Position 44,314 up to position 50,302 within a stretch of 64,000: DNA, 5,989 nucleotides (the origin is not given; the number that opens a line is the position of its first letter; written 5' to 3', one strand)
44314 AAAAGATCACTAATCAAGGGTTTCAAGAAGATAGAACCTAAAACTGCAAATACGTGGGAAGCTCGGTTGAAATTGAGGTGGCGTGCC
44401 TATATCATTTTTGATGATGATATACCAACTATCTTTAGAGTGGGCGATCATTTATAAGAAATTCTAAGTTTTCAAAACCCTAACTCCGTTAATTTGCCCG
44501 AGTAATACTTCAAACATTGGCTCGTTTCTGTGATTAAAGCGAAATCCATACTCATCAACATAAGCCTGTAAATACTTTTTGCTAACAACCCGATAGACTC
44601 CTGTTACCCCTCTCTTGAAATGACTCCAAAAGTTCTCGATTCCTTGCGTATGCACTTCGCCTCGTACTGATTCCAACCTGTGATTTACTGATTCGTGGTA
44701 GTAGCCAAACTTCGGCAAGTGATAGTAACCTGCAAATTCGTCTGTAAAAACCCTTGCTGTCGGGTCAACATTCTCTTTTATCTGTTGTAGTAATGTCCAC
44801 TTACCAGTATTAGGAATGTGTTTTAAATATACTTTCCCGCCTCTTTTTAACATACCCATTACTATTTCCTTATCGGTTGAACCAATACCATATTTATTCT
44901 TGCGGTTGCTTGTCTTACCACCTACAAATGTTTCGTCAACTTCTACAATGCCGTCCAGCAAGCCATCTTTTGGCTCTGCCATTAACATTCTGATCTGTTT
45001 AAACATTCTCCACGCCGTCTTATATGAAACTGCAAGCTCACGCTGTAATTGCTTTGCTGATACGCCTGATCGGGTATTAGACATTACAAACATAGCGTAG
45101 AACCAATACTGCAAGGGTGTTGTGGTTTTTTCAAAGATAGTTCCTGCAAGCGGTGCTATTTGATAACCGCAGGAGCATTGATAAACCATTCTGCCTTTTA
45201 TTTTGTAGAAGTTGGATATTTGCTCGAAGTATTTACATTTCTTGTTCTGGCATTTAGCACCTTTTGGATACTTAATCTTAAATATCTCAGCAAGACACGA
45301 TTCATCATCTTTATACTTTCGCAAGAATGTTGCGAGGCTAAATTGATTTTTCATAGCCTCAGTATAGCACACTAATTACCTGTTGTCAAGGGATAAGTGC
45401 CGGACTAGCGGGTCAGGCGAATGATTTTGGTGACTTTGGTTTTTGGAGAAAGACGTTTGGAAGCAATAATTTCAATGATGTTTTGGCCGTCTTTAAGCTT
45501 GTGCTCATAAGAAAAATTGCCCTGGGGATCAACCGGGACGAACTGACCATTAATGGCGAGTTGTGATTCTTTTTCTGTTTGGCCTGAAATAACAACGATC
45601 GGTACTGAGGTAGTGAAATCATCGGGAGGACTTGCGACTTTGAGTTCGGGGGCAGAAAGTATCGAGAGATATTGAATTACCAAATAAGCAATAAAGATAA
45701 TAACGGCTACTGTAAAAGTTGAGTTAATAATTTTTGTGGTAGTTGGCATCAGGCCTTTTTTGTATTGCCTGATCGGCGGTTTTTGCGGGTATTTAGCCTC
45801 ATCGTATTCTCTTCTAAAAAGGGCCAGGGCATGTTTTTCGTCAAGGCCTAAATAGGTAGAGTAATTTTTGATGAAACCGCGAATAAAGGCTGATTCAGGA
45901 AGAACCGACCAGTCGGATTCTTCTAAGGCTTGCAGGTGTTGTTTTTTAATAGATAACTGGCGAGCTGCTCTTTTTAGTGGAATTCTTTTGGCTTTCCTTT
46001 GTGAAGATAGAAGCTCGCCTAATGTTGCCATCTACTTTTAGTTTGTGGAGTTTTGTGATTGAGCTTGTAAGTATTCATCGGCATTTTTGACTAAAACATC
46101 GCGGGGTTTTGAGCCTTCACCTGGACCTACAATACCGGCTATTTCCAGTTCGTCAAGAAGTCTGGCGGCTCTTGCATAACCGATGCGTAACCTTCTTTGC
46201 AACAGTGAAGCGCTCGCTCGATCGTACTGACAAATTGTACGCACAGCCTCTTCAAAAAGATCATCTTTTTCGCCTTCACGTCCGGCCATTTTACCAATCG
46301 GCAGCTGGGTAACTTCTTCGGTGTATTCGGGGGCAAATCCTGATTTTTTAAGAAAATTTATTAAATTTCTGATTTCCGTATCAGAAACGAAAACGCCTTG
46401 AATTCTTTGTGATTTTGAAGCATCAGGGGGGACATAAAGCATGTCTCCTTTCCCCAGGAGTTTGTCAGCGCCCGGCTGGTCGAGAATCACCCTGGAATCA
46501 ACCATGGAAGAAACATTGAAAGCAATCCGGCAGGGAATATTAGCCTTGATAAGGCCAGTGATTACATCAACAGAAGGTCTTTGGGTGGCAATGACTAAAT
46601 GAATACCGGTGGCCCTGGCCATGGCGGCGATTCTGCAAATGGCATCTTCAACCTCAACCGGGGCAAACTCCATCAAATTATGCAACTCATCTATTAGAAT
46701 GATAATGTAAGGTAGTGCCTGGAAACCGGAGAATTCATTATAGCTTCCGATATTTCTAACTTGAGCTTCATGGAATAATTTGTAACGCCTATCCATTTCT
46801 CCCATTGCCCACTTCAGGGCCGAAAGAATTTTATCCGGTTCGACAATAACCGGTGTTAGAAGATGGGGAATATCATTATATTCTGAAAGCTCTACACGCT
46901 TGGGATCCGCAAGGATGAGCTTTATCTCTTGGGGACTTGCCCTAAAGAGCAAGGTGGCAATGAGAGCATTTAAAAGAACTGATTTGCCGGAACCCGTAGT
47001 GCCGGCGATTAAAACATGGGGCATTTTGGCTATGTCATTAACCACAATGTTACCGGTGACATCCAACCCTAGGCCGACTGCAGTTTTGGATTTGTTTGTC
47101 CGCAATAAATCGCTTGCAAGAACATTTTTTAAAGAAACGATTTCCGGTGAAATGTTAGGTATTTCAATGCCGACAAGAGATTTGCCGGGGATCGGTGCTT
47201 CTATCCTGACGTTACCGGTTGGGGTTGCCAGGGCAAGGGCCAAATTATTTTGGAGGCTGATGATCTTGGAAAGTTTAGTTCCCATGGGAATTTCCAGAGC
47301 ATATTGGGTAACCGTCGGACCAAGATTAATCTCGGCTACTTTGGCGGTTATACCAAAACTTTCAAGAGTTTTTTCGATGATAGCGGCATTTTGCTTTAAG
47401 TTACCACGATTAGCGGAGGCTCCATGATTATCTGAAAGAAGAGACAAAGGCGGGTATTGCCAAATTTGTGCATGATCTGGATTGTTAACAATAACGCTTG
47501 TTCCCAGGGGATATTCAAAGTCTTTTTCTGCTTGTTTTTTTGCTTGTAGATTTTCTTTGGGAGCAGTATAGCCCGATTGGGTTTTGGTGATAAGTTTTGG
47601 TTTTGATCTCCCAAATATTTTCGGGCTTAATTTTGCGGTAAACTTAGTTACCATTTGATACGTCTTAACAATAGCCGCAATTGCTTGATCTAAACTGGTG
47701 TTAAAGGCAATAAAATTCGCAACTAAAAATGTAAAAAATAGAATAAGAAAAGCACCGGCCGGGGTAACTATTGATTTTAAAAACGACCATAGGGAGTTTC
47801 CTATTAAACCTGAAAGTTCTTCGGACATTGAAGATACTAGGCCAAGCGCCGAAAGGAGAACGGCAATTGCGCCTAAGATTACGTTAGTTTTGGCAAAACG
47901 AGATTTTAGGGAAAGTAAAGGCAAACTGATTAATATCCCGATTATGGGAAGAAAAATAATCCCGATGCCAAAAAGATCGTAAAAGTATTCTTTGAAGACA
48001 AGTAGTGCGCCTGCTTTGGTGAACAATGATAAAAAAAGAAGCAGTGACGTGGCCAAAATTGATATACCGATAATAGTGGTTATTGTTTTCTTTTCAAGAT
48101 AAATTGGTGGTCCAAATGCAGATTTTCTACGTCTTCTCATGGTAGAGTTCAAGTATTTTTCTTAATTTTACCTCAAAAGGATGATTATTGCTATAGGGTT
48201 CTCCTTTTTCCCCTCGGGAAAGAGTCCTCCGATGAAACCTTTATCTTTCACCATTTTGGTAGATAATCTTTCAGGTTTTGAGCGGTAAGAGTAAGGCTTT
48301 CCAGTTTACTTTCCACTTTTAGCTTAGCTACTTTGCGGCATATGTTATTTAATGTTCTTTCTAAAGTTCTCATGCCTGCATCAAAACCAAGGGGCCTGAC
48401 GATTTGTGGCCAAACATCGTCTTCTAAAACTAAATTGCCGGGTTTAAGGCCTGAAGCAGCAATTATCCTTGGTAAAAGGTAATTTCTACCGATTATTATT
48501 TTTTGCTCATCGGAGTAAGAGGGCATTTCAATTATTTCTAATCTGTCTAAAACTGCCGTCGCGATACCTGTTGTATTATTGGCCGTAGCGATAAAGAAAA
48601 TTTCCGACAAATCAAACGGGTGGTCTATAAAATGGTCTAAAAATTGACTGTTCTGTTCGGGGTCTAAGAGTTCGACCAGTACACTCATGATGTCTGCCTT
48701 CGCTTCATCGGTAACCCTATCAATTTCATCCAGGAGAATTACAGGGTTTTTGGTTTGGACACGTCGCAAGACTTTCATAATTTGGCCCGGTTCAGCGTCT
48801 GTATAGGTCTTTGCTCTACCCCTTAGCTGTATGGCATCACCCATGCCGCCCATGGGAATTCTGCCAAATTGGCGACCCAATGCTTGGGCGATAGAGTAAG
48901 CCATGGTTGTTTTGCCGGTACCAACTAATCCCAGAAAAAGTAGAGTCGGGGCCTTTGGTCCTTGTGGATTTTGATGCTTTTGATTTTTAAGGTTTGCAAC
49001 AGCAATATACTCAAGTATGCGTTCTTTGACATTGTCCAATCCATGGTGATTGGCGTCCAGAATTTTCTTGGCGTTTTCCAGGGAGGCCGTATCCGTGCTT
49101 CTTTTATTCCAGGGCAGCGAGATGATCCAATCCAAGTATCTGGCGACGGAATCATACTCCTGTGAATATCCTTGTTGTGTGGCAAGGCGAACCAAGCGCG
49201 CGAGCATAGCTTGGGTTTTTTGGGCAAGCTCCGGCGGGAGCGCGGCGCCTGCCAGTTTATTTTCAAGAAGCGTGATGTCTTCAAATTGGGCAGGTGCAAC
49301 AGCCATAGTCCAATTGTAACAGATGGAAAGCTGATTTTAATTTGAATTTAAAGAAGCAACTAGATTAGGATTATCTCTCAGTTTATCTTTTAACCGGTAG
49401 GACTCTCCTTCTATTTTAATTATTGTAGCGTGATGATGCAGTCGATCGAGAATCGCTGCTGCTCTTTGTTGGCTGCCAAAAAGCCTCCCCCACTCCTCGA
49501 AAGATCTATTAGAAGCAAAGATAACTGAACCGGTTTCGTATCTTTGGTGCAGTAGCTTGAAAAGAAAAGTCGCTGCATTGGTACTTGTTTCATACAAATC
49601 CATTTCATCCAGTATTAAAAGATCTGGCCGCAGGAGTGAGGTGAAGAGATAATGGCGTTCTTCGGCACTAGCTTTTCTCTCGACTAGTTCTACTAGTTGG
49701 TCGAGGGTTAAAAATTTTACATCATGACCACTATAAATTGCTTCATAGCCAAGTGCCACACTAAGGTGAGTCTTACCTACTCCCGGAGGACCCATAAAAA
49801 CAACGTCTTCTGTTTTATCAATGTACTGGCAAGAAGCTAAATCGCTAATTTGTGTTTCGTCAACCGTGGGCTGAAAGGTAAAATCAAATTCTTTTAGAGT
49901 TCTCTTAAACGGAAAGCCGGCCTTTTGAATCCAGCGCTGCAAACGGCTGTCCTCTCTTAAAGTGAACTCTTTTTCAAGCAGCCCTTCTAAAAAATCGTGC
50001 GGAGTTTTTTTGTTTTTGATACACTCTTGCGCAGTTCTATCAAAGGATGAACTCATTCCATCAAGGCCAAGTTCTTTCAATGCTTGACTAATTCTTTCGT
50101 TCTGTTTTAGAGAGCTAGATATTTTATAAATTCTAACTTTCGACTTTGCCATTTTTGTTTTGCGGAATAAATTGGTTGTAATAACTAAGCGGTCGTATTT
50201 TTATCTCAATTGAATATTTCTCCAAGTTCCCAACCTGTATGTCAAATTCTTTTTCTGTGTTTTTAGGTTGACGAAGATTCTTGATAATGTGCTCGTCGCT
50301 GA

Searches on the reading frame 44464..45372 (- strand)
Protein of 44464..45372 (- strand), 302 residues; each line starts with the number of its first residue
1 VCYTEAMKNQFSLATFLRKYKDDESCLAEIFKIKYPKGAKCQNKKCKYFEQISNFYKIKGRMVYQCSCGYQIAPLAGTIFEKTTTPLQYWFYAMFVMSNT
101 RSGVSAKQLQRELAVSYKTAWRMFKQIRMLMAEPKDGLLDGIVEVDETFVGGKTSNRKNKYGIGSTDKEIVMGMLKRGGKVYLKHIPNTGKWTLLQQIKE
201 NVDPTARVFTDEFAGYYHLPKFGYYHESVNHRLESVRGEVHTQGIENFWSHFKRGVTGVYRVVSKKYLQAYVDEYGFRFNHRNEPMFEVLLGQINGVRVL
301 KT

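Call 58: search_protein_families(library=pfam, proteins=[window:44464-45372:-], max_evalue=0.0001)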
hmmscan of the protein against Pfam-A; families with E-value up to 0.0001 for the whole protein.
window:44464-45372:- (302 aa): 1 family
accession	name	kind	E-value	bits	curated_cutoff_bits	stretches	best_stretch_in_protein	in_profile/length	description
PF12762.13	DDE_Tnp_IS1595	-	8.5e-38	130.2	27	1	139-280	2-153/153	ISXO2-like transposase domain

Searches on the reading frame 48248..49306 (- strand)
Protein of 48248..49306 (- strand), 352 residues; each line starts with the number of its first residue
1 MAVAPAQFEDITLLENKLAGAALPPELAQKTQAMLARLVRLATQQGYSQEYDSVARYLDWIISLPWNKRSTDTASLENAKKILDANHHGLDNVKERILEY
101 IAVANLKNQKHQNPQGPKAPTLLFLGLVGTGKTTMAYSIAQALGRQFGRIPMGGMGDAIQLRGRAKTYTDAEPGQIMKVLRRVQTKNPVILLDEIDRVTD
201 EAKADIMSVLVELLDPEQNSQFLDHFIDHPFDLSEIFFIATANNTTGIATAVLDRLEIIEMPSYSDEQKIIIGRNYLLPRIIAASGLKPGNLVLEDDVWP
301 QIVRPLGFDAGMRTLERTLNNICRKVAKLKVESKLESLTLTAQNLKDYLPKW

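Call 46: search_protein_families(library=pfam, proteins=[window:48248-49306:-], max_evalue=0.001)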
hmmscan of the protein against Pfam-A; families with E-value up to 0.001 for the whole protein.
window:48248-49306:- (352 aa): 4 families
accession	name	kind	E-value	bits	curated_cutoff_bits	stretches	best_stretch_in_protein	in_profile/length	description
PF00004.35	AAA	-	3.7e-19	69.9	21.2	1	122-259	1-126/131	ATPase family associated with various cellular activities (AAA)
PF22667.2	Lon_lid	-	6e-10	39.1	27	1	284-334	2-52/57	Lon protease AAA+ ATPase lid domain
PF07728.20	AAA_5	-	2.6e-06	27.9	22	1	122-246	2-125/139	AAA domain (dynein-related subfamily)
PF07724.20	AAA_2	-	2.8e-05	24.7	27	1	121-244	5-125/166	AAA domain (Cdc48 subfamily)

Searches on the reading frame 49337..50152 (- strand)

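Call 46: search_protein_families(library=pfam, proteins=[window:49337-50152:-], max_evalue=0.001)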
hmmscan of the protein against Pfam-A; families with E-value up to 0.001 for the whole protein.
window:49337-50152:- (271 aa): 4 families
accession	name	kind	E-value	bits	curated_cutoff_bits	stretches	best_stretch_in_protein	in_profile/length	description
PF01695.23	IstB_IS21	-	5.7e-72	242.5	24.1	1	24-258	2-236/238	IstB-like ATP binding protein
PF00308.24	Bac_DnaA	-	1e-06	29.5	23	1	115-219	35-142/162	Bacterial DnaA ATPAse domain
PF00004.35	AAA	-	6e-05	23.9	21.2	1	117-216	1-110/131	ATPase family associated with various cellular activities (AAA)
PF20720.3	nSTAND3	-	0.00074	19.7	27.2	0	109-156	12-57/155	Novel STAND NTPase 3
